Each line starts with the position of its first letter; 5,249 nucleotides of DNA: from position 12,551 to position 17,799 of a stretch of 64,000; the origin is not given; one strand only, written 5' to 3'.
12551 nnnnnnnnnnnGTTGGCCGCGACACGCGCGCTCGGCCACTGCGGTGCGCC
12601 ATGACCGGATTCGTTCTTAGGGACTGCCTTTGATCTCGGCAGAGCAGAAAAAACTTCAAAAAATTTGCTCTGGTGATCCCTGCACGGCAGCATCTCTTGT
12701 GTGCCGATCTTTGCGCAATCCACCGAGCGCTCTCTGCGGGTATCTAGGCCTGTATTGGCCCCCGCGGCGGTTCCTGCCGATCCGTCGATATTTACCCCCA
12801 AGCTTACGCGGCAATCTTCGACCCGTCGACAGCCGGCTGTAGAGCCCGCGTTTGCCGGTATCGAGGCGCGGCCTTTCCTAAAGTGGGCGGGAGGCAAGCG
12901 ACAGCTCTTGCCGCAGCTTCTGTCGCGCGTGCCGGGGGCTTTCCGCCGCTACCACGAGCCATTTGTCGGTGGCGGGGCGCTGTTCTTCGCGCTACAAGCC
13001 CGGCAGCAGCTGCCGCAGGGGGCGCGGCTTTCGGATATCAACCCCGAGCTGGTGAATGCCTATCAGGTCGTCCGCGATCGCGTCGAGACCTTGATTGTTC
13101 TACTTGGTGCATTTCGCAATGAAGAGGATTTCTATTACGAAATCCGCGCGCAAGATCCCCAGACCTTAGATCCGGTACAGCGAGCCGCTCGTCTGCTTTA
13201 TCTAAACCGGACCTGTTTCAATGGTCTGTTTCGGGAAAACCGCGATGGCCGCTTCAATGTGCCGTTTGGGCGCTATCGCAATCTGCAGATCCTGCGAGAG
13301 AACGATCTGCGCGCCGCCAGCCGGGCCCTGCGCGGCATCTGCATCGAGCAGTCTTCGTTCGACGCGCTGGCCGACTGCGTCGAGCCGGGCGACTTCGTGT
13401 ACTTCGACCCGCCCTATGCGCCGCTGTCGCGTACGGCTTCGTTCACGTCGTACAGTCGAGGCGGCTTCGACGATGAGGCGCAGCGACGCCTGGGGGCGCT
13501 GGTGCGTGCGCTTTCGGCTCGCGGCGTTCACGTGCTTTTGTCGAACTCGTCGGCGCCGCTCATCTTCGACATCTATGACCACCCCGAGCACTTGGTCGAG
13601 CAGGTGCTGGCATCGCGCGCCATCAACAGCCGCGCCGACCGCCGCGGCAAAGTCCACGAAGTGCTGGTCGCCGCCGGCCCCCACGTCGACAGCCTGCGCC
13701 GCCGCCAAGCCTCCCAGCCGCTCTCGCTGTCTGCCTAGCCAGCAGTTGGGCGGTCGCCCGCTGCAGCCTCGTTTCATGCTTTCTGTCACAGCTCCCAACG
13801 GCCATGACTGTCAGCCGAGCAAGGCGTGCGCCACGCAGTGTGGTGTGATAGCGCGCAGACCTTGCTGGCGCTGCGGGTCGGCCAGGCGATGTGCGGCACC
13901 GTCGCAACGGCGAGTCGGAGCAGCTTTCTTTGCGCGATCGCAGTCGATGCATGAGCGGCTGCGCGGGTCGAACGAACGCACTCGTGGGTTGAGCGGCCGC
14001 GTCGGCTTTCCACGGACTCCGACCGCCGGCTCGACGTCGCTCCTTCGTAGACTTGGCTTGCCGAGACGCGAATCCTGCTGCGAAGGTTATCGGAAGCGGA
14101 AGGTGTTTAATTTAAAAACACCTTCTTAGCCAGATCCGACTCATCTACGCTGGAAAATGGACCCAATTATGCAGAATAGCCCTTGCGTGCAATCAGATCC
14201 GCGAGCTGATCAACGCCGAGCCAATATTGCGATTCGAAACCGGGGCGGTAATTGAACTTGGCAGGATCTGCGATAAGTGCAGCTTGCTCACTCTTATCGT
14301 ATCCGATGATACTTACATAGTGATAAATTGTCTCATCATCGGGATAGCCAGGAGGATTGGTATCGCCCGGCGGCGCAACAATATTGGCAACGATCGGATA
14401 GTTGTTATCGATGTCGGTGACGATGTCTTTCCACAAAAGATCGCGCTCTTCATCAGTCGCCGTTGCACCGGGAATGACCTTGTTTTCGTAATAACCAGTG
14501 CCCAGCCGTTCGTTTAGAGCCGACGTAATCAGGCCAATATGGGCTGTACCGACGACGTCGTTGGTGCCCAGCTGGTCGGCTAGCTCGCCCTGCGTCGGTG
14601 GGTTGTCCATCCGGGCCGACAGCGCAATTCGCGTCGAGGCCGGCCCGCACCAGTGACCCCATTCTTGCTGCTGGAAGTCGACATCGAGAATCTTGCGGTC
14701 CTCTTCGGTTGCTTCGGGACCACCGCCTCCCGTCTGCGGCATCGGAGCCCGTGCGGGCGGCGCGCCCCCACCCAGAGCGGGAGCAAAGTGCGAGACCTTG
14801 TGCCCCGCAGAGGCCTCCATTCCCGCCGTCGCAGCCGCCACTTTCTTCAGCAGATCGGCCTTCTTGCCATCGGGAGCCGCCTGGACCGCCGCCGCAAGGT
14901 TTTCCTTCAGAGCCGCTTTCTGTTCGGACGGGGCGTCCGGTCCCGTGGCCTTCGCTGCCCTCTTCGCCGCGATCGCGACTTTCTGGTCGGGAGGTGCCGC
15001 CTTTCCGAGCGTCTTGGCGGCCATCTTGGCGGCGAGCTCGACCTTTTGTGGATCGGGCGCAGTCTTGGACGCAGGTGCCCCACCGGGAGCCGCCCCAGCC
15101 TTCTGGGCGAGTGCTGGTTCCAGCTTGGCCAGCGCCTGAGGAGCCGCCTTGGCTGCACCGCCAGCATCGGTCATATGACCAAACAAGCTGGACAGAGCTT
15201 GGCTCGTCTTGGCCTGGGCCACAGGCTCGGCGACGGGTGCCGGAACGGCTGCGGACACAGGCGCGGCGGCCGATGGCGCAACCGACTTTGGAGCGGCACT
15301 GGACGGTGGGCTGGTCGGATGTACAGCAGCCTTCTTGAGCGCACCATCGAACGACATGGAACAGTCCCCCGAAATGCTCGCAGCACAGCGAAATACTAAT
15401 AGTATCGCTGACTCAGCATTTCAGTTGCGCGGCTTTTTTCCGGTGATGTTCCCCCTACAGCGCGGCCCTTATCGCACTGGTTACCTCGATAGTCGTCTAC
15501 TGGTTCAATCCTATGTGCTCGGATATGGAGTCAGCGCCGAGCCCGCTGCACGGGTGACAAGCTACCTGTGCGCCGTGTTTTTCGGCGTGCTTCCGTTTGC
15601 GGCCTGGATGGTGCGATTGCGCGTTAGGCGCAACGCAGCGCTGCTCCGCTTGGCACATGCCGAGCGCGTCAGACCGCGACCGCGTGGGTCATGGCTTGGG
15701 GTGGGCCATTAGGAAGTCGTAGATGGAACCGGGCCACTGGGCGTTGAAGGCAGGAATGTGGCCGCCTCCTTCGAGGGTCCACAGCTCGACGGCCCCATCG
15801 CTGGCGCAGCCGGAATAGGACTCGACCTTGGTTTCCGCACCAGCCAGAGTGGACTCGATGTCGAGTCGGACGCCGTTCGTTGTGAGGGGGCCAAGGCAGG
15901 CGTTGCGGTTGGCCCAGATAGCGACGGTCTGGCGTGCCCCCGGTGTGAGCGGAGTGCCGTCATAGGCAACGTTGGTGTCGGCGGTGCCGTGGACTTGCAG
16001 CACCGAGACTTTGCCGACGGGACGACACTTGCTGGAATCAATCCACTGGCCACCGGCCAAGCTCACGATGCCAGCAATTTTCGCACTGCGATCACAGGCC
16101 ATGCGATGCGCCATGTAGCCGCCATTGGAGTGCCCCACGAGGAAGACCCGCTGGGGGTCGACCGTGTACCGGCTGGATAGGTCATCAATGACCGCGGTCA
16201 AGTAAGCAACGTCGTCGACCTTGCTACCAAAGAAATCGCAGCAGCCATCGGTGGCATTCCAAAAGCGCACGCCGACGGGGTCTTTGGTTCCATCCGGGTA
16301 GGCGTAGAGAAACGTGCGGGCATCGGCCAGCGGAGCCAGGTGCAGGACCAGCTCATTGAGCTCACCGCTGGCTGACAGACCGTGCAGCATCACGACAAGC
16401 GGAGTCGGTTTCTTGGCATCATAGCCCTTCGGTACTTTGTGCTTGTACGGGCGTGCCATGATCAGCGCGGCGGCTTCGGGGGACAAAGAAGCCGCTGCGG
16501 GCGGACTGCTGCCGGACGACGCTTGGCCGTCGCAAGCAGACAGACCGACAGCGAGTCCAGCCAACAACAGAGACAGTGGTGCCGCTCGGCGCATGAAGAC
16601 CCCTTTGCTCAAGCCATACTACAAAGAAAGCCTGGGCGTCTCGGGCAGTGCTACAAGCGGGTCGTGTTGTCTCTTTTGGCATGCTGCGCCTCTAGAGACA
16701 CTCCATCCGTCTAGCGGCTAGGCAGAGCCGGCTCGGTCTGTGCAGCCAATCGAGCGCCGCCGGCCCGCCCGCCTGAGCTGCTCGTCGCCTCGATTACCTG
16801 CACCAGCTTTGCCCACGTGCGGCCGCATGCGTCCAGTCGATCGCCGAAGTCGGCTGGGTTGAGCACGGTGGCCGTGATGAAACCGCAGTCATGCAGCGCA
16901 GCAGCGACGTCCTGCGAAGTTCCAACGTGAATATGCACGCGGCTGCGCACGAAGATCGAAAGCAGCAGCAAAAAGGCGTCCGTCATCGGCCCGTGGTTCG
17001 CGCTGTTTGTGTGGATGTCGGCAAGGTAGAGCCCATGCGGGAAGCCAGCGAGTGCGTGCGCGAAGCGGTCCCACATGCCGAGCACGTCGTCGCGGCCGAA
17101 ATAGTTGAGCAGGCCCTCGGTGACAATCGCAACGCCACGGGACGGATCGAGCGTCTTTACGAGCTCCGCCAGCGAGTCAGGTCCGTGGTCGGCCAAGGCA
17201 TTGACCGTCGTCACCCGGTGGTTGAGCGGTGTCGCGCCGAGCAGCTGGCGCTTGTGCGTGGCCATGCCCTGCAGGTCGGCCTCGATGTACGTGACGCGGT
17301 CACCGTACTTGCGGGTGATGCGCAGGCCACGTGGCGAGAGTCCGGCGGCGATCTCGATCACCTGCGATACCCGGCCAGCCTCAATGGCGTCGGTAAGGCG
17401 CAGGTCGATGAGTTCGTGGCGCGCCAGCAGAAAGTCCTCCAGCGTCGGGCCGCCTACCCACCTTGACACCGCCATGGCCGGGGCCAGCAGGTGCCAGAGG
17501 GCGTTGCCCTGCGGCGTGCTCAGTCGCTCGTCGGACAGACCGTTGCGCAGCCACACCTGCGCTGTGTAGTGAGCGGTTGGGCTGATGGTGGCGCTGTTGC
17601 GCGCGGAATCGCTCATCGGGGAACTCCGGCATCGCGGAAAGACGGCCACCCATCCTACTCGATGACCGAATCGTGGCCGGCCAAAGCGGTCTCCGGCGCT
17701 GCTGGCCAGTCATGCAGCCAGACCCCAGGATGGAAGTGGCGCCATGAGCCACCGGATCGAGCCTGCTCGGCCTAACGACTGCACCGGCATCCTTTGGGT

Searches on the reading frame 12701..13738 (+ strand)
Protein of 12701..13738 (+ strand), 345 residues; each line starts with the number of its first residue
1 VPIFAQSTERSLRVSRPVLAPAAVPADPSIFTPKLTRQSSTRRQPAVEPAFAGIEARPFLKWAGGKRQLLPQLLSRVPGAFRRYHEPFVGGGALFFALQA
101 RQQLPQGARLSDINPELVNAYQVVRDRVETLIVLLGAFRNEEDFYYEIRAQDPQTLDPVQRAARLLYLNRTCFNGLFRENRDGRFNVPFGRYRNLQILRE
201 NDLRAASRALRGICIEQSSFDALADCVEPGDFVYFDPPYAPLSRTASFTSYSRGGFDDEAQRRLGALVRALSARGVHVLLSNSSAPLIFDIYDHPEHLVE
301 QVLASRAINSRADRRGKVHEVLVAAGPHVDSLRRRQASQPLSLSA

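Call 93: search_protein_families(library=pfam, proteins=[window:12701-13738:+], max_evalue=0.01)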
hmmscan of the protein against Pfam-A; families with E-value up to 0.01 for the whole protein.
window:12701-13738:+ (345 aa): 1 family
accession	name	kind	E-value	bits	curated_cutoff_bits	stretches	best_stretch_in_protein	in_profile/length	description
PF02086.21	MethyltransfD12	-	3.3e-57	194.6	22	1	62-299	1-245/253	D12 class N6 adenine-specific DNA methyltransferase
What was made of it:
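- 12701..13738 (+): Conserved downstream flank: D12-class (Dam-like) DNA methyltransferase. PF02086, E=3e-57 (call 93).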

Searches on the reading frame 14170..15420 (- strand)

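Call 52: search_protein_families(library=pfam, proteins=[window:14170-15420:-], max_evalue=5)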
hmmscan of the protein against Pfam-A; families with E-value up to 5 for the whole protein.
window:14170-15420:- (417 aa): 3 families
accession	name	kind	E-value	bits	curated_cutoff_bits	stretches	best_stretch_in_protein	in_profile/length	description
PF13529.12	Peptidase_C39_2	-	3.4e-19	70.3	24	1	245-387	1-143/143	Peptidase_C39 like family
PF05023.20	Phytochelatin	-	0.0031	17.2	24.9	1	367-394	159-186/210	Phytochelatin synthase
PF19756.4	DUF6243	-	0.5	11.1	25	1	106-143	22-58/67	Family of unknown function (DUF6243)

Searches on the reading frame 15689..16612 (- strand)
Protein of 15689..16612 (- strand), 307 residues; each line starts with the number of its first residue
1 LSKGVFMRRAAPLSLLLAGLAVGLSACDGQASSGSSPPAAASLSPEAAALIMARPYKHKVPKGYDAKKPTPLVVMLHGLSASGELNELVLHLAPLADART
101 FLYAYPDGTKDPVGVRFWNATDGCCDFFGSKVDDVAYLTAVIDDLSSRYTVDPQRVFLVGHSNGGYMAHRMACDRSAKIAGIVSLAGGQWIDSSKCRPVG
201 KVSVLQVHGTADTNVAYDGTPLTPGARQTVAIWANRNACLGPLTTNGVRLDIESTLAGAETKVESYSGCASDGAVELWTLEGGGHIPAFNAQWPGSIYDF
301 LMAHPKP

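Call 93: search_protein_families(library=pfam, proteins=[window:15689-16612:-], max_evalue=0.01)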
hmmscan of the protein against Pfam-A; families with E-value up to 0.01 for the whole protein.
window:15689-16612:- (307 aa): 12 families
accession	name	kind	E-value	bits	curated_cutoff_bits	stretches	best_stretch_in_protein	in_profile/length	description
PF02230.22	Abhydrolase_2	-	2.2e-08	34.7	23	1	66-216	10-171/217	Phospholipase/Carboxylesterase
PF00326.27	Peptidase_S9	-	4.6e-07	30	22.6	1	133-184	43-94/213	Prolyl oligopeptidase family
PF10503.15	Esterase_PHB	-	1.1e-06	28.6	23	1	66-186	12-128/219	Esterase PHB depolymerase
PF00561.26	Abhydrolase_1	-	1.3e-05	25.4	25.8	1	71-192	1-108/245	alpha/beta hydrolase fold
PF12146.15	Hydrolase_4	-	1.4e-05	25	27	1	128-201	55-124/239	Serine aminopeptidase, S33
PF12697.13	Abhydrolase_6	-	2.9e-05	25.3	26.3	1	73-289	1-208/217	Alpha/beta hydrolase family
PF07859.19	Abhydrolase_3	-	4.2e-05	23.8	25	1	131-185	48-106/210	alpha/beta hydrolase fold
PF07819.20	PGAP1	-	0.00031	21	24.3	1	133-183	67-123/233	PGAP1-like alpha/beta domain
PF20434.5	BD-FAE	-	0.00069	19.6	26.8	0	128-175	63-110/215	BD-FAE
PF06028.17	DUF915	-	0.002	18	22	1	133-170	84-119/255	Alpha/beta hydrolase of unknown function (DUF915)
PF12695.13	Abhydrolase_5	-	0.0075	16.5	27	0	154-213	57-112/164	Alpha/beta hydrolase family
PF10230.15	LIDHydrolase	-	0.008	16.4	27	0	138-186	68-117/262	Lipid-droplet associated hydrolase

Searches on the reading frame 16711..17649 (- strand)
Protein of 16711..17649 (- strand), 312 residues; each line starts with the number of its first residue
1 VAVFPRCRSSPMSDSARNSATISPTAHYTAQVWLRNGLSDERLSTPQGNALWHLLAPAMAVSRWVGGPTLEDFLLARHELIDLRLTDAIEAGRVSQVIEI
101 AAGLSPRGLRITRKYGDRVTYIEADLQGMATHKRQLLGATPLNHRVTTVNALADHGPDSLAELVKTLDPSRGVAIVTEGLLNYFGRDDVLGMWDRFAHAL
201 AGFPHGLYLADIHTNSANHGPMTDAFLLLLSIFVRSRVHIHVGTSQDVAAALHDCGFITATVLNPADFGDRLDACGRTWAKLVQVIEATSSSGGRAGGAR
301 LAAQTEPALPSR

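Call 93: search_protein_families(library=pfam, proteins=[window:16711-17649:-], max_evalue=0.01)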
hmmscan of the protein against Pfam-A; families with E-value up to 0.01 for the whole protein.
window:16711-17649:- (312 aa): 1 family
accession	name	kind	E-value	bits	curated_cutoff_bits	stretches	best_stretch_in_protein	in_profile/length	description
PF04072.20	LCM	-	5.4e-11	43.2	22.3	1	61-189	52-179/187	Leucine carboxyl methyltransferase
